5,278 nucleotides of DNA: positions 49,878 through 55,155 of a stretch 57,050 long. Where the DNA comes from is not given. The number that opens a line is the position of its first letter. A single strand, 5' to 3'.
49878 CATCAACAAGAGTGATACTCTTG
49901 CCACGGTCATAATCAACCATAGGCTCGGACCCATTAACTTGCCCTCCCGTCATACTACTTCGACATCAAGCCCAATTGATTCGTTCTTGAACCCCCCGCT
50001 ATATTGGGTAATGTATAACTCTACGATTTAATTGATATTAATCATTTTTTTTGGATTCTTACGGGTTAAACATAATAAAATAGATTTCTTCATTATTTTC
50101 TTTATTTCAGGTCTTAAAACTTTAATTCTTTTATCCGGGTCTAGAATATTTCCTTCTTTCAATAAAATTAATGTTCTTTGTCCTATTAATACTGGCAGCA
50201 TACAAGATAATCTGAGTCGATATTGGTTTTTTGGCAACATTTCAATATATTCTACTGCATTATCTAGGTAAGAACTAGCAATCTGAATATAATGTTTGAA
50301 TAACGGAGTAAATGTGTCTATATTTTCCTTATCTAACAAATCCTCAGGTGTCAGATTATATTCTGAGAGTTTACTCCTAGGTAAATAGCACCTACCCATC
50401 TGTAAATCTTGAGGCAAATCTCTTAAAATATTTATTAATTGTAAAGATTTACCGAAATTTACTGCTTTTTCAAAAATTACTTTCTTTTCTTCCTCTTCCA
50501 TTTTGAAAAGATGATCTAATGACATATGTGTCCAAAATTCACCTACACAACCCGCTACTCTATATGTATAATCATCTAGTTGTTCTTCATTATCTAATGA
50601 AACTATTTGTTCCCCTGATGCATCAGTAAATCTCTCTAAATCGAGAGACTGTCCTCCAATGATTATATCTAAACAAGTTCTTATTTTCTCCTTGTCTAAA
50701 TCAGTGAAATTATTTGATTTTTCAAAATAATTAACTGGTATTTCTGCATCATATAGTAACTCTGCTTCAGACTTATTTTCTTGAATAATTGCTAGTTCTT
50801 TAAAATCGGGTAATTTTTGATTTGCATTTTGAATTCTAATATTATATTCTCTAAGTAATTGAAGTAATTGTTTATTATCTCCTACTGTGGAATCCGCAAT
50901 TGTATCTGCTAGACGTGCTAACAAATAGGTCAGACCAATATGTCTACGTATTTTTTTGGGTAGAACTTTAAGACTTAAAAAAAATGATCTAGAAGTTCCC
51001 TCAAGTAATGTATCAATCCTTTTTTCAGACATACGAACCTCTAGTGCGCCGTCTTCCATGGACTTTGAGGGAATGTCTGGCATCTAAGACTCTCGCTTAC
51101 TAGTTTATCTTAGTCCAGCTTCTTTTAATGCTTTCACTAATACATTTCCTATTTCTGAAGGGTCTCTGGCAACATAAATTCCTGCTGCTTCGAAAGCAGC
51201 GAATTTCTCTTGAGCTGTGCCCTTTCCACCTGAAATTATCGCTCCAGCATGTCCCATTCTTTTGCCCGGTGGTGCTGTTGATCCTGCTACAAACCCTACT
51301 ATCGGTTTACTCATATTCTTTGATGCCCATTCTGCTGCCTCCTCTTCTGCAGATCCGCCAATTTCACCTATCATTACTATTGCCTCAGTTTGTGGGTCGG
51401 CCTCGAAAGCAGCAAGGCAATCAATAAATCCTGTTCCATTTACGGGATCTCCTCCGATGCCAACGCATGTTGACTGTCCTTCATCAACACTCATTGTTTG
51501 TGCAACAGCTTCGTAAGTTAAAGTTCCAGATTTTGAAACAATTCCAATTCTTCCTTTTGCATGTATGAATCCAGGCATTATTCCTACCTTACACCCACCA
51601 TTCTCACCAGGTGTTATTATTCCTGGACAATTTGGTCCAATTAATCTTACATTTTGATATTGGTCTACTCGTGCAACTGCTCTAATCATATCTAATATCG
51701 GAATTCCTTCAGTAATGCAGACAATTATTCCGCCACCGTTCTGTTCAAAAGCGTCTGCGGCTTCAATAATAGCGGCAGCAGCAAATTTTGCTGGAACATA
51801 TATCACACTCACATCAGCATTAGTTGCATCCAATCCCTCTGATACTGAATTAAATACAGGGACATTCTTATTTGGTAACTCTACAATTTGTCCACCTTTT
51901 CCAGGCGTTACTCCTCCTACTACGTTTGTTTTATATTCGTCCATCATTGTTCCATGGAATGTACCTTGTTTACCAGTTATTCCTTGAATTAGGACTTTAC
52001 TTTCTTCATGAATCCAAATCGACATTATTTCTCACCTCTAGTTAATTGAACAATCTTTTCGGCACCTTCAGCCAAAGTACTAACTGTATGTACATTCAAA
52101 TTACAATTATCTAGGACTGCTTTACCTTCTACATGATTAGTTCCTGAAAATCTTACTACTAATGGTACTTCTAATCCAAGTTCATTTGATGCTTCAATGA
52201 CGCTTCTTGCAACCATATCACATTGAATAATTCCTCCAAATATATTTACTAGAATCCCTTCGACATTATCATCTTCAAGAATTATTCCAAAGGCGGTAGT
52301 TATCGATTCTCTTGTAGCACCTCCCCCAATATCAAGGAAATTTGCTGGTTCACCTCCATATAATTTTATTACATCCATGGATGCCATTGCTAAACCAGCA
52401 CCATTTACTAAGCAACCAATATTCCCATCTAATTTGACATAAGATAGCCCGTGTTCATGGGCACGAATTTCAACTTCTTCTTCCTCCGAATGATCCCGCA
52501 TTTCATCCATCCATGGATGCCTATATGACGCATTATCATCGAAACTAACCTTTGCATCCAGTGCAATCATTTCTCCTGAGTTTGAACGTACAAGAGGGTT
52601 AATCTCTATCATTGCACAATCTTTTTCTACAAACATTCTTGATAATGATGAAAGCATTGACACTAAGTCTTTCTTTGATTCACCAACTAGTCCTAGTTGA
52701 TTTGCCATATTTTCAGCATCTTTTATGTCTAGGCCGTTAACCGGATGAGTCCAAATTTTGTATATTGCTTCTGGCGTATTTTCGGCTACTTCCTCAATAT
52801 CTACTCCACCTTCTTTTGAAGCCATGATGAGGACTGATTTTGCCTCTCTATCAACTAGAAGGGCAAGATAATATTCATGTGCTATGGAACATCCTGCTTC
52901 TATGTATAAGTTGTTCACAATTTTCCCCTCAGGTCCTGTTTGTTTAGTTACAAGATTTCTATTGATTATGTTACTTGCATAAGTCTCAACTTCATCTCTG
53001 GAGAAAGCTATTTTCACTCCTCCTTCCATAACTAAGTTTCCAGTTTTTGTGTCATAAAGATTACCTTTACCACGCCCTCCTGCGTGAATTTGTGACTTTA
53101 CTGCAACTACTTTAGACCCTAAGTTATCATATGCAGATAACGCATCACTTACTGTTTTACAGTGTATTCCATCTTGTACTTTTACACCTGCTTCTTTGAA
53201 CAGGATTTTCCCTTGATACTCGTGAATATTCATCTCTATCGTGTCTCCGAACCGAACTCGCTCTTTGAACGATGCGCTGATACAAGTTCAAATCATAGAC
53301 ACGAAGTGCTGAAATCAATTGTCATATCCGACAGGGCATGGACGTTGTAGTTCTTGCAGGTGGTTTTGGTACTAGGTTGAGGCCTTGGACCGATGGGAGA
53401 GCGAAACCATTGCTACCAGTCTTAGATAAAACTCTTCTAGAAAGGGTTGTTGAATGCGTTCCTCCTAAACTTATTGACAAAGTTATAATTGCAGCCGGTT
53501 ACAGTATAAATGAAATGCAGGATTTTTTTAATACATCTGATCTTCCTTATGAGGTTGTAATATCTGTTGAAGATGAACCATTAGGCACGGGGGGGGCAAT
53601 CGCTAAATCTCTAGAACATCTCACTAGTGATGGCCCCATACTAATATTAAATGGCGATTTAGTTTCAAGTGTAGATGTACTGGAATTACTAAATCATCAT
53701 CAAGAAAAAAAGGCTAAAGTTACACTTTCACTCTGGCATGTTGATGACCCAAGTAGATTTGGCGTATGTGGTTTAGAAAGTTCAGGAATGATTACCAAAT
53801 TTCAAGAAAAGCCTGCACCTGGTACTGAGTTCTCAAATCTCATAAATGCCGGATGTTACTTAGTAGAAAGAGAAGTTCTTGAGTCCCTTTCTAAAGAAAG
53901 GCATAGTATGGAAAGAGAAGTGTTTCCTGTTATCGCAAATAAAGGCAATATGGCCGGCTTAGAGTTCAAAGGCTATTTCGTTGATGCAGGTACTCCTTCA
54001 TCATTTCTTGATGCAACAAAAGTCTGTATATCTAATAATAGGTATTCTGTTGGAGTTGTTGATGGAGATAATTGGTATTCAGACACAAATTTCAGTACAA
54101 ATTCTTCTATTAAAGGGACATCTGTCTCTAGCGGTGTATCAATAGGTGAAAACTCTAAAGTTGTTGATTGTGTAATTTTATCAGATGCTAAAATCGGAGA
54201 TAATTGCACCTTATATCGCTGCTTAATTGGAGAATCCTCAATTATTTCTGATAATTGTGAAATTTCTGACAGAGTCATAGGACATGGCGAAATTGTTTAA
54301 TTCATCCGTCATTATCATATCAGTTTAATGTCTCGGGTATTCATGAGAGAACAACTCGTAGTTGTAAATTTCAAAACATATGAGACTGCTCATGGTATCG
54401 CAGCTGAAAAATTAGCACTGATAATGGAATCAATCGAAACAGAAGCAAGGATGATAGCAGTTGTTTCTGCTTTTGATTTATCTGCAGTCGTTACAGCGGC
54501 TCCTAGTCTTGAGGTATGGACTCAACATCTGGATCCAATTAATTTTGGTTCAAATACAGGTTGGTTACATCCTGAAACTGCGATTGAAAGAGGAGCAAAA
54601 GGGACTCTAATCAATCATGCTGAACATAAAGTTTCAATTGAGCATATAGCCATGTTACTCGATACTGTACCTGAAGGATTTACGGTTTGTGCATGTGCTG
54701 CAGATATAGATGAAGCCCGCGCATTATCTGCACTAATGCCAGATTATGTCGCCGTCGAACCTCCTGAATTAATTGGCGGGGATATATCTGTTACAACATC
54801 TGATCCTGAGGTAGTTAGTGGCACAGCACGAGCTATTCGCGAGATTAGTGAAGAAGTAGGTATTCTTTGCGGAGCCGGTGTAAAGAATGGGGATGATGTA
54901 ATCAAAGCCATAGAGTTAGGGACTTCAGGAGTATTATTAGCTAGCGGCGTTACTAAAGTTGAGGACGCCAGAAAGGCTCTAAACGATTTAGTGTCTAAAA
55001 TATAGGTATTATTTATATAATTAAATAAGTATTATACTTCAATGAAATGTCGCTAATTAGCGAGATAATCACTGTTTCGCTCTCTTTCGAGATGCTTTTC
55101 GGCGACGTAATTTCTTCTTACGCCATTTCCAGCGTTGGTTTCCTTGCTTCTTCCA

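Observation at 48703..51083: Tandem pair of phylogenetically distinct head-to-head isoprenoid synthases (SQS-like + CrtB/HpnD-like) with no hpnE, crtI or cyclase nearby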

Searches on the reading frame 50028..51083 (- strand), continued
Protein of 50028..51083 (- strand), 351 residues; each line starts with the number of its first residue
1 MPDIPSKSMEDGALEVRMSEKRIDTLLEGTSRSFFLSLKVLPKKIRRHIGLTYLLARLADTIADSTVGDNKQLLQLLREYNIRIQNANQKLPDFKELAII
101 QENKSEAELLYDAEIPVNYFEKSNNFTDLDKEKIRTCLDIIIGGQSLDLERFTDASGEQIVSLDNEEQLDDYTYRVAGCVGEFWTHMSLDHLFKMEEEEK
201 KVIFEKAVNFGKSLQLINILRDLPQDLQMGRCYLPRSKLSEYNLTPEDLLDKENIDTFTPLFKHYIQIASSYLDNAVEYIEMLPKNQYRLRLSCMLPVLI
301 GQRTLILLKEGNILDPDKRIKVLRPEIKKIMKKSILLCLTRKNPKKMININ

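Call 51: search_solved_structures(query=window:50028-51083:-, max_evalue=1e-9, show_alignments=3)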
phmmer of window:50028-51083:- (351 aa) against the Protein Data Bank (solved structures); distinct sequences matched with E-value up to 1e-9: 14.
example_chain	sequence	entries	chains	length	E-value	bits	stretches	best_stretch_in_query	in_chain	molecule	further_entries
8is6_A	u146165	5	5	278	7.7e-12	48.4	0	163-281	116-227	CrtM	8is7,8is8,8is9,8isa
3wek_A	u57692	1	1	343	1.1e-11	48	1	25-305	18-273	Squalene synthase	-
3wej_A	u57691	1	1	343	1.2e-11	47.8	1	25-305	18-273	Squalene synthase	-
5iys_A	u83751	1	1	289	1.2e-11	47.8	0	165-286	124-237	Phytoene synthase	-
3vj8_A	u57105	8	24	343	2.1e-11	47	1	25-305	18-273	Squalene synthase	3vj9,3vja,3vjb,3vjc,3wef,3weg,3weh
3asx_A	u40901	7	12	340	2.2e-11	47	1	25-305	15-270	Squalene synthase | Squalene synthetase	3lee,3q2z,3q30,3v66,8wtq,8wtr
1ezf_A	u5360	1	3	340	2.4e-11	46.8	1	26-305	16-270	FARNESYL-DIPHOSPHATE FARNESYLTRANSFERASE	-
3wc9_A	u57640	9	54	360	6.1e-11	45.5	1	23-305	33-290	Squalene synthase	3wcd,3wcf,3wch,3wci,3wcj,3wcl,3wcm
3vjd_A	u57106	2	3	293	7.5e-11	45.2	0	161-283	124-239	Dehydrosqualene synthase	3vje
2zco_A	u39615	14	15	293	8.9e-11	44.9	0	161-282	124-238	Dehydrosqualene synthase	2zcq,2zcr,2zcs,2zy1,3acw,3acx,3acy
4f6v_A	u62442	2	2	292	8.9e-11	44.9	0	161-282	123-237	Dehydrosqualene synthase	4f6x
4e9u_A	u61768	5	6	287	9.8e-11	44.8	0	161-282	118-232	Dehydrosqualene synthase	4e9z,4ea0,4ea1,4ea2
3ae0_A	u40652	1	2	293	1.2e-10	44.5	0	161-282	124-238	Dehydrosqualene synthase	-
3wei_A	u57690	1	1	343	3.6e-10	42.9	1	25-305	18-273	Squalene synthase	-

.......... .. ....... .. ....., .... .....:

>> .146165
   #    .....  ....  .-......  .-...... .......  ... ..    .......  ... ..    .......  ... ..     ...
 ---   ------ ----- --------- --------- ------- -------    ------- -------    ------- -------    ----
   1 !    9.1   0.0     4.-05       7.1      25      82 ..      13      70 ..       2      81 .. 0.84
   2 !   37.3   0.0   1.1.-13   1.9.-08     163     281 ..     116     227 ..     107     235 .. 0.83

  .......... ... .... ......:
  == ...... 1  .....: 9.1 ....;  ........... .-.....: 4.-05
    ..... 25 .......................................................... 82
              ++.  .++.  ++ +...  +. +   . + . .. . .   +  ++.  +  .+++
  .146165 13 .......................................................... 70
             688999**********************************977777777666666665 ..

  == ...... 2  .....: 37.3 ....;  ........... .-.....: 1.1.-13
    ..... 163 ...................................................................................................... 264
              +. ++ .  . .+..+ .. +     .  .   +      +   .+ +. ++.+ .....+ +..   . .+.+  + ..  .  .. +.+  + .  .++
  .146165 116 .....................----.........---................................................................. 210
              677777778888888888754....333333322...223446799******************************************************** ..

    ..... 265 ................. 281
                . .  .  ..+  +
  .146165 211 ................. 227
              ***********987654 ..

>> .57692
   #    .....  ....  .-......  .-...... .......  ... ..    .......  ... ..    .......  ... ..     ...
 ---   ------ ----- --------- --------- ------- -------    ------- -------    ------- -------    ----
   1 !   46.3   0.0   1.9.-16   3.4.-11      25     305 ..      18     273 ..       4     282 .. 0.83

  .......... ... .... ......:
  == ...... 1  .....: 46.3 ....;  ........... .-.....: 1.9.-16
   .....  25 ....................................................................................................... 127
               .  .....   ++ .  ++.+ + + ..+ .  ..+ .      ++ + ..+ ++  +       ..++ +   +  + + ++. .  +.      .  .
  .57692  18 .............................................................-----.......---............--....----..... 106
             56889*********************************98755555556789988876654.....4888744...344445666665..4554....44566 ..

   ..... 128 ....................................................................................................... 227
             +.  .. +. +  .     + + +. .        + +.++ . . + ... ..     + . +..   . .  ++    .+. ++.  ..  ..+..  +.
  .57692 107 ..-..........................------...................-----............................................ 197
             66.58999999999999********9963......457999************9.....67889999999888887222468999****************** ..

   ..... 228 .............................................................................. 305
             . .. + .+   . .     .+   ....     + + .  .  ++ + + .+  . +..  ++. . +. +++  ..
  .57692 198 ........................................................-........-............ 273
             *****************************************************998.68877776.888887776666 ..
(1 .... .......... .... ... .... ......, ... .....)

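Call 79: predict_structure(alignment_id=A1)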
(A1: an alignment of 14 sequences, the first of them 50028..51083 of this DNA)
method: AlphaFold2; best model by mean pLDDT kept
length: 351 residues; sequences in the alignment: 14
mean_pLDDT: 89.1   pTM: 0.87
mean pLDDT of the five models: 89.1, 89.0, 88.2, 87.6, 87.5
residues with pLDDT >= 90: 251; 70-90: 71; 50-70: 13; < 50: 16
segments of 3 or more residues with pLDDT < 50: 1-11, 349-351
pLDDT, mean of each block of 10 residues (from residue 1): 42 64 91 86 95 96 81 94 95 93 93 95 93 98 94 82 96 97 97 96 98 96 91 96 95 94 97 96 92 92 91 82 86 82 57 37
secondary structure, 60 per line:
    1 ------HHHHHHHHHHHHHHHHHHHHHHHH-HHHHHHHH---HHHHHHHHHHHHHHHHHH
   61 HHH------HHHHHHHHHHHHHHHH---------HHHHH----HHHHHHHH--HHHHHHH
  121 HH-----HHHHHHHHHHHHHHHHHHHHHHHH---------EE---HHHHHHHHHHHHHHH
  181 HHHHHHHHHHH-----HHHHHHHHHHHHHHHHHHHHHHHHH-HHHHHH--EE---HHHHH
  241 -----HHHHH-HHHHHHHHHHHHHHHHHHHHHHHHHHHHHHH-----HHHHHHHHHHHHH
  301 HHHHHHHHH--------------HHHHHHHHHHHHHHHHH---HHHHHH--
elements in order: H7-30 H32-39 H43-63 H70-85 H95-99 H104-111 H114-122 H128-151 H166-191 H197-221 H223-228 H236-240 H246-250 H252-282 H288-309 H324-340 H344-349

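Call 82: fold_search(model_id=the predicted structure, library=pdb)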
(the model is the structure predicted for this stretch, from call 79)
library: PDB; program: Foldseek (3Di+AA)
matches with E <= 10: 633; with E <= 0.001: 62
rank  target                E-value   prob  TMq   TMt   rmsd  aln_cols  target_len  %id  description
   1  3vja_B                1.6e-10  1.00  0.75  0.78   2.9       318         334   21  Crystal structure of the human squalene synthase (released 2012-04-11)
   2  3wef_F                1.9e-10  1.00  0.67  0.72   6.3       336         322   20  Crystal structure of the human squalene synthase in complex with farnesyl thiopyrophosphate (released 2014-02-12)
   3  3vjb_D                2.0e-10  1.00  0.71  0.75   6.0       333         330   21  Crystal structure of the human squalene synthase (released 2012-04-11)
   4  3vjb_A                2.4e-10  1.00  0.70  0.76   6.5       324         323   21  Crystal structure of the human squalene synthase (released 2012-04-11)
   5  3lee_D                2.6e-10  1.00  0.71  0.77   6.1       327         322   21  Crystal structure of the human squalene synthase complexed with BPH-652 (released 2010-12-08)
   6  3wek                  2.6e-10  1.00  0.72  0.75   4.4       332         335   20  Crystal structure of the human squalene synthase F288L mutant in complex with presqualene pyrophosphate (released 2014-02-12)
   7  1ezf_C                3.0e-10  1.00  0.70  0.76   6.2       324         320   21  CRYSTAL STRUCTURE OF HUMAN SQUALENE SYNTHASE (released 2000-10-18)
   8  3asx                  4.4e-10  1.00  0.72  0.75   4.0       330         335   20  Human Squalene synthase in complex with 1-{4-[{4-chloro-2-[(2-chlorophenyl)(hydroxy)methyl]phenyl}(2,2-dimethylpropyl)am (released 2011-12-21)
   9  1ezf_B                4.6e-10  1.00  0.70  0.75   6.3       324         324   22  CRYSTAL STRUCTURE OF HUMAN SQUALENE SYNTHASE (released 2000-10-18)
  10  3vjb_E                8.1e-10  1.00  0.71  0.75   5.9       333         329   21  Crystal structure of the human squalene synthase (released 2012-04-11)
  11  3vj8                  9.3e-10  1.00  0.73  0.76   4.0       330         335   21  Crystal structure of the human squalene synthase (released 2012-04-11)
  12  3wei                  1.1e-09  1.00  0.72  0.75   3.6       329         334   21  Crystal structure of the human squalene synthase Y73A mutant in complex with presqualene pyrophosphate (released 2014-02-12)
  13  3wej                  1.3e-09  1.00  0.73  0.76   3.2       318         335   21  Crystal structure of the human squalene synthase F288A mutant in complex with presqualene pyrophosphate (released 2014-02-12)
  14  3wef_D                1.5e-09  1.00  0.71  0.75   6.0       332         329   21  Crystal structure of the human squalene synthase in complex with farnesyl thiopyrophosphate (released 2014-02-12)
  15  3q30                  1.6e-09  1.00  0.72  0.76   3.9       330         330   19  Human Squalene synthase in complex with (2R,3R)-2-Carboxymethoxy-3-[5-(2-naphthalenyl)pentyl]aminocarbonyl-3-[5-(2-napht (released 2011-12-21)
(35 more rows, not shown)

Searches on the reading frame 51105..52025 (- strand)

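Call 76: search_protein_families(library=pfam, proteins=[window:51105-52025:-], max_evalue=0.001)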
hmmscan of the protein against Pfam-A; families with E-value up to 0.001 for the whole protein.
window:51105-52025:- (306 aa): 3 families
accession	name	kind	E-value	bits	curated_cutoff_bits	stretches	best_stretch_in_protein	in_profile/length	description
PF00549.24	Ligase_CoA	-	9.1e-26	90.9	24.5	1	163-282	1-126/128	CoA-ligase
PF02629.25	CoA_binding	-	1.6e-22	80.5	22.3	1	7-107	2-97/97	CoA binding domain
PF13607.11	Succ_CoA_lig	-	1.9e-10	41.1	27.4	1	157-293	1-132/138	Succinyl-CoA ligase like flavodoxin domain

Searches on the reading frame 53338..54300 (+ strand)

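Call 76: search_protein_families(library=pfam, proteins=[window:53338-54300:+], max_evalue=0.001)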
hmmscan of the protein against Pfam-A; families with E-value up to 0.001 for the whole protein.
window:53338-54300:+ (320 aa): 5 families
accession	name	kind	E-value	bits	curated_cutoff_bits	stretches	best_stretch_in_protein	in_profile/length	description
PF00483.29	NTP_transferase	-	8.4e-41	140.6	21.2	1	4-228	3-240/245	Nucleotidyl transferase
PF12804.13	NTP_transf_3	-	2.7e-13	50.8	27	1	3-129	1-119/160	MobA-like NTP transferase domain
PF25084.1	LbH_EIF2B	-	9.1e-10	38.9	54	1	249-314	27-92/105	EIF2B subunit epsilon LbH domain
PF24894.1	Hexapep_GlmU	-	9.1e-08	32.6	23.3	1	254-309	28-83/104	GlmU-like, C-terminal hexapeptide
PF00132.30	Hexapep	-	8.7e-06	25.7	27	0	268-292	3-28/36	Bacterial transferase hexapeptide (six repeats)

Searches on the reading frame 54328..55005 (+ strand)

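Call 76: search_protein_families(library=pfam, proteins=[window:54328-55005:+], max_evalue=0.001)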
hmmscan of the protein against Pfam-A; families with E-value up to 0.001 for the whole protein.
window:54328-55005:+ (225 aa): 2 families
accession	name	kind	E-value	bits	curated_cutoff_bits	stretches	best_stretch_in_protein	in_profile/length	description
PF00121.24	TIM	-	1e-25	91.2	20.1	1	10-216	2-240/245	Triosephosphate isomerase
PF05690.20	ThiG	-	0.00016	21.6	23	1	169-214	169-213/247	Thiazole biosynthesis protein ThiG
